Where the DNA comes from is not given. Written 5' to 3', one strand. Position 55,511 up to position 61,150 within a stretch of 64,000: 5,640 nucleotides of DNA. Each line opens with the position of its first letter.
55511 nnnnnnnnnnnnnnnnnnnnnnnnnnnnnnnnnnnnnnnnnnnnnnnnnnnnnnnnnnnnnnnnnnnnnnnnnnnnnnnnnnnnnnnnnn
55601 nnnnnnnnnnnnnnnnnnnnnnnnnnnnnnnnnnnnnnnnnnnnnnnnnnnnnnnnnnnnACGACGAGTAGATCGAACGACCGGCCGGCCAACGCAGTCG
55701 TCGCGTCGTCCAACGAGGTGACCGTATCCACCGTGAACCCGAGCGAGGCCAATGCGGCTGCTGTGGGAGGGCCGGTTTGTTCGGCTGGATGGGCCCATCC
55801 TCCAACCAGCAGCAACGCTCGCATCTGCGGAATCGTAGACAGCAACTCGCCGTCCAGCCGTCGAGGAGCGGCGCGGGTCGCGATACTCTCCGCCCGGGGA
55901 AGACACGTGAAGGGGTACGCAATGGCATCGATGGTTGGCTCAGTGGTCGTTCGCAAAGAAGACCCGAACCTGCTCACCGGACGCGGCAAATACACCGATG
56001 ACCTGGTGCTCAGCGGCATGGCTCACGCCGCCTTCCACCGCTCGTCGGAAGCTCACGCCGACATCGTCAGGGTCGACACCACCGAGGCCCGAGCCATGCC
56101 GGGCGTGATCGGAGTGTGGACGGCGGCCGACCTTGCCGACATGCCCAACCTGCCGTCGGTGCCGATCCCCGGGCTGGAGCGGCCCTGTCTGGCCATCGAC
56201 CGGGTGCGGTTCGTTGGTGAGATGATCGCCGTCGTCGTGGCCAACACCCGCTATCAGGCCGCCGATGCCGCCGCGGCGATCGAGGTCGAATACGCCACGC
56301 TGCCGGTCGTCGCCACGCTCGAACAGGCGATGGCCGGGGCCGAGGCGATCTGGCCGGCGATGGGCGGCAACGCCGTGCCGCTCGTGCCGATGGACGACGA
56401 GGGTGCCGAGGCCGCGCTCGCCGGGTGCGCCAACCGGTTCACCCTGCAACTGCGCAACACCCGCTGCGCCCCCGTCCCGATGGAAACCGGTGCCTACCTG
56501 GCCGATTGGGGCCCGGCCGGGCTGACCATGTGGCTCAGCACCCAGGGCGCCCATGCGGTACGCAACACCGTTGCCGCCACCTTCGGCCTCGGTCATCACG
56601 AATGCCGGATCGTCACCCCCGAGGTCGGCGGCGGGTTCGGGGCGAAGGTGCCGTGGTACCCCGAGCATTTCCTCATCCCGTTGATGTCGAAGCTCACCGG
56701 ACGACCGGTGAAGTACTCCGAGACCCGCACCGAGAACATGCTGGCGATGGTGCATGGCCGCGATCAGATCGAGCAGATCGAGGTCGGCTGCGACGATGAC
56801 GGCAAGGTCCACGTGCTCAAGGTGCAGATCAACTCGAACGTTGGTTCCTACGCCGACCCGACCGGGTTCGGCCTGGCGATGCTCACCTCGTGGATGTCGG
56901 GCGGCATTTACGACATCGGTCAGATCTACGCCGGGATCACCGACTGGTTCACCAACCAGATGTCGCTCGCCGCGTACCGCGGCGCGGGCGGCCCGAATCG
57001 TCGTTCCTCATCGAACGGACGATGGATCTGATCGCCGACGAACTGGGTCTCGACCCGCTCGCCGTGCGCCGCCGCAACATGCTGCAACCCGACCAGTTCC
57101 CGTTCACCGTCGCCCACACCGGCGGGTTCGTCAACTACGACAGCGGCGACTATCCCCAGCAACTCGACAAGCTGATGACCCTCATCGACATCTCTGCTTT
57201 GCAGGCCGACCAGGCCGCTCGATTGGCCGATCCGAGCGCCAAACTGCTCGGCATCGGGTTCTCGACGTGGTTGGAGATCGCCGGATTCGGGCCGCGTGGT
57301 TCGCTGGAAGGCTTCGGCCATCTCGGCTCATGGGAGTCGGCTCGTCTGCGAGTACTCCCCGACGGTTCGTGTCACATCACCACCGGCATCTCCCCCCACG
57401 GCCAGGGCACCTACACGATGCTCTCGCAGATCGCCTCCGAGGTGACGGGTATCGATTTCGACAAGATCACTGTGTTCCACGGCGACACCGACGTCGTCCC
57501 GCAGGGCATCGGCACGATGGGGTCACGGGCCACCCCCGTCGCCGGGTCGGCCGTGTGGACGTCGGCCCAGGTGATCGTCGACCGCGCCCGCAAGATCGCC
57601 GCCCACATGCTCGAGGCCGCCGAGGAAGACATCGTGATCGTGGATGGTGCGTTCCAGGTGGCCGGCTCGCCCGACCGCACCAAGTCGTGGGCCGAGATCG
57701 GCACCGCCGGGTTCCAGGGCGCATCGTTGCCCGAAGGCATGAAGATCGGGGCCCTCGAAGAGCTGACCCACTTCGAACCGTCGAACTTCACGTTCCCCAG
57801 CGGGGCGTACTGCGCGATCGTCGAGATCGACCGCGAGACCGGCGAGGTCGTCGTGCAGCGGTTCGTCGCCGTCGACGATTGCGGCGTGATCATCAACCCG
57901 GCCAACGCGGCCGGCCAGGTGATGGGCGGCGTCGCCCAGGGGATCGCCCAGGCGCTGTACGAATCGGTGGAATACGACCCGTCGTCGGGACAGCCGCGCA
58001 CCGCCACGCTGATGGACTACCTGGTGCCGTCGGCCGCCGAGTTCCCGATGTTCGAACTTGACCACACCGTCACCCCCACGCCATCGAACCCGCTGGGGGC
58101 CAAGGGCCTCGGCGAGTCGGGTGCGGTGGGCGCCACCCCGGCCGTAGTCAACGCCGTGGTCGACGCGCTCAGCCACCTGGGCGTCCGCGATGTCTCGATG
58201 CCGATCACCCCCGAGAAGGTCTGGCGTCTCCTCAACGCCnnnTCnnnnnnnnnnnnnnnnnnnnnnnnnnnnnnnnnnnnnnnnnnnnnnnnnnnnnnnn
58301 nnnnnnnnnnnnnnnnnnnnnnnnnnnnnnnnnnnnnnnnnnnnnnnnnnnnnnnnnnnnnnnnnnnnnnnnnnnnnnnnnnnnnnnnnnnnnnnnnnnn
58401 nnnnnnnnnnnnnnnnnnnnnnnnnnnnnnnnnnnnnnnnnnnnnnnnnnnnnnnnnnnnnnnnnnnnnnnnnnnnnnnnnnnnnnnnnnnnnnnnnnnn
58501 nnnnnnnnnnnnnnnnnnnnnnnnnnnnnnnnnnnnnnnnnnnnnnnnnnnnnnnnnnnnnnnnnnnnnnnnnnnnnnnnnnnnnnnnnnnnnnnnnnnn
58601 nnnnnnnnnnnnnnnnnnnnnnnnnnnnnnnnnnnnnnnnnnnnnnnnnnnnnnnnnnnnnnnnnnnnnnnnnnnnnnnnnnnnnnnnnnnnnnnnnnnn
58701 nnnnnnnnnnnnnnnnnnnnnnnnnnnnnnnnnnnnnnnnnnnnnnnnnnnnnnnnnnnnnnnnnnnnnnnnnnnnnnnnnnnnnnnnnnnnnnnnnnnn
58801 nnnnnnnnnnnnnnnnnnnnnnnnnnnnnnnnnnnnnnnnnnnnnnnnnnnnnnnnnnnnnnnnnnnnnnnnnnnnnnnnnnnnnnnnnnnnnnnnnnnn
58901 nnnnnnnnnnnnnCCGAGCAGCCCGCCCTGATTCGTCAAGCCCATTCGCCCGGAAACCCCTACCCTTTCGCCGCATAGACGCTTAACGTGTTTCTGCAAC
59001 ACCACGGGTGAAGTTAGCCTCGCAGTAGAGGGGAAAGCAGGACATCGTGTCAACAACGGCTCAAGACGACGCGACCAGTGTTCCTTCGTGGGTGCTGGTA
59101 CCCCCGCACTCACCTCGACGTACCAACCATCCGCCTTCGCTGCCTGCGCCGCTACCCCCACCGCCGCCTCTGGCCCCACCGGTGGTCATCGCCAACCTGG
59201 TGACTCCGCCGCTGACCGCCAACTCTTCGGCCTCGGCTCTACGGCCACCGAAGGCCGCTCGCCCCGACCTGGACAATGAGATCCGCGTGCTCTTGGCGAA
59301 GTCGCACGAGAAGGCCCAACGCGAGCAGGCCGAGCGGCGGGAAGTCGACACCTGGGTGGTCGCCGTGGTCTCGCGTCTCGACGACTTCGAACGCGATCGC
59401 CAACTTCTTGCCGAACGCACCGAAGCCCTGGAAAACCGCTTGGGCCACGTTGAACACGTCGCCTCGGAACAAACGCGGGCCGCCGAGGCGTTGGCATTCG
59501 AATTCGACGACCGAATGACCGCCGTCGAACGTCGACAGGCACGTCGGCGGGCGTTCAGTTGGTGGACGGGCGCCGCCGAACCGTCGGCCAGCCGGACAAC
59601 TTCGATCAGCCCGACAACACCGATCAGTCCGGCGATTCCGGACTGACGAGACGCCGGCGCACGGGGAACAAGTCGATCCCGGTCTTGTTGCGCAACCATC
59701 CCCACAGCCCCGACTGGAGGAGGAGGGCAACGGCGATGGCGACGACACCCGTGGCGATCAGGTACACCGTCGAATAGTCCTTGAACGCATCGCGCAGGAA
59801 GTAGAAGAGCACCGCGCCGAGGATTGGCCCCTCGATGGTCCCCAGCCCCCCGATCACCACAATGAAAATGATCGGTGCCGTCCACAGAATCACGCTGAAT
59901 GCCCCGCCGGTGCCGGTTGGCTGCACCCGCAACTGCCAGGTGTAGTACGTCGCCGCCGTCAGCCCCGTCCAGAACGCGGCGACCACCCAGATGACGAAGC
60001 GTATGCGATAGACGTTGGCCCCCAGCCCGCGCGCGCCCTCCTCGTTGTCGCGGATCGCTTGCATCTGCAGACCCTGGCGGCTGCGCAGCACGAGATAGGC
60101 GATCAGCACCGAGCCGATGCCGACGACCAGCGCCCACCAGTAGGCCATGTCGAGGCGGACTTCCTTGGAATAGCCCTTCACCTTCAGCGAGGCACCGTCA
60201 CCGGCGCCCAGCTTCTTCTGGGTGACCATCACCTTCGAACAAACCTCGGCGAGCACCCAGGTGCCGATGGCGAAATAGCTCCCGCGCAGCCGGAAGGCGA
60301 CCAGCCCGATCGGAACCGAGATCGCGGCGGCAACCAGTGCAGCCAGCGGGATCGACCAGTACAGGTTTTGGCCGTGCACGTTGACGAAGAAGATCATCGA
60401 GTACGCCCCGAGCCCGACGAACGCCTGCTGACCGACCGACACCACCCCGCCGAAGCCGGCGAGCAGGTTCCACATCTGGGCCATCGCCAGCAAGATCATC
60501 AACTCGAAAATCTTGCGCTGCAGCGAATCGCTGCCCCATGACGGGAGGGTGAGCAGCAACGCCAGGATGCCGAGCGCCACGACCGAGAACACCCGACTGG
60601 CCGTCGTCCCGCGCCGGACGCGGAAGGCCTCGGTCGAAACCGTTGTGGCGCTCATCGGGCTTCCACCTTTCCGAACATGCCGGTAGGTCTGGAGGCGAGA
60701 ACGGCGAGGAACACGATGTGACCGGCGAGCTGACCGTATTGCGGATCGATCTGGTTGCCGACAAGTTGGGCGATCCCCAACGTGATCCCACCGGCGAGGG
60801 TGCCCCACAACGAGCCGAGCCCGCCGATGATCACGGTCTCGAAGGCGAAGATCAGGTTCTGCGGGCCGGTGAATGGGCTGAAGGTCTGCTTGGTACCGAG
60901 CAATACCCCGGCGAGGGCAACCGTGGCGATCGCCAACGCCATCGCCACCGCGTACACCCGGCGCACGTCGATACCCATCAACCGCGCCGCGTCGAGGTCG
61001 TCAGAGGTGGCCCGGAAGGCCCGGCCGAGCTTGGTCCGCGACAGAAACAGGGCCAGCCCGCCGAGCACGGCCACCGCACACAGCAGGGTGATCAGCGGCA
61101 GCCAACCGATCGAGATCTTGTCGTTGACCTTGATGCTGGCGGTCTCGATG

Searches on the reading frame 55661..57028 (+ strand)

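Call 46: search_protein_families(library=pfam, proteins=[window:55661-57028:+], max_evalue=0.0001)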
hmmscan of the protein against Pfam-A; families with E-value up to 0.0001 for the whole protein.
window:55661-57028:+ (456 aa): 2 families
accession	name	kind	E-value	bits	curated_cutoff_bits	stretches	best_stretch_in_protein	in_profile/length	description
PF02738.23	MoCoBD_1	-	7.5e-49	166.5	27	1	249-446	18-216/244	Molybdopterin cofactor-binding domain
PF01315.27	Ald_Xan_dh_C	-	1.9e-29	102.6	31.3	1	106-215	1-110/110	Aldehyde oxidase and xanthine dehydrogenase, a/b hammerhead domain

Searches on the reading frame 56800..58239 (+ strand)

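Call 46: search_protein_families(library=pfam, proteins=[window:56800-58239:+], max_evalue=0.0001)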
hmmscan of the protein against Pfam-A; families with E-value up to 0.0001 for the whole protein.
window:56800-58239:+ (480 aa): 2 families
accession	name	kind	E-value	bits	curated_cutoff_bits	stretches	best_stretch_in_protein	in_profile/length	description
PF20256.3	MoCoBD_2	-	4.3e-79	266.4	27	1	125-416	2-283/283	Molybdopterin cofactor-binding domain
PF02738.23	MoCoBD_1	-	3.1e-08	33.5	27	1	63-94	213-244/244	Molybdopterin cofactor-binding domain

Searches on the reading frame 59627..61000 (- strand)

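Call 46: search_protein_families(library=pfam, proteins=[window:59627-61000:-], max_evalue=0.0001)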
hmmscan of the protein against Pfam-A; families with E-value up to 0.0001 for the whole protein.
window:59627-61000:- (458 aa): 1 family
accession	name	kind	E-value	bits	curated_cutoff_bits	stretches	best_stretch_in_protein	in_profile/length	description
PF02653.21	BPD_transp_2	-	6.3e-29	101.4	26.8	1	167-424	9-264/269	Branched-chain amino acid transport system / permease component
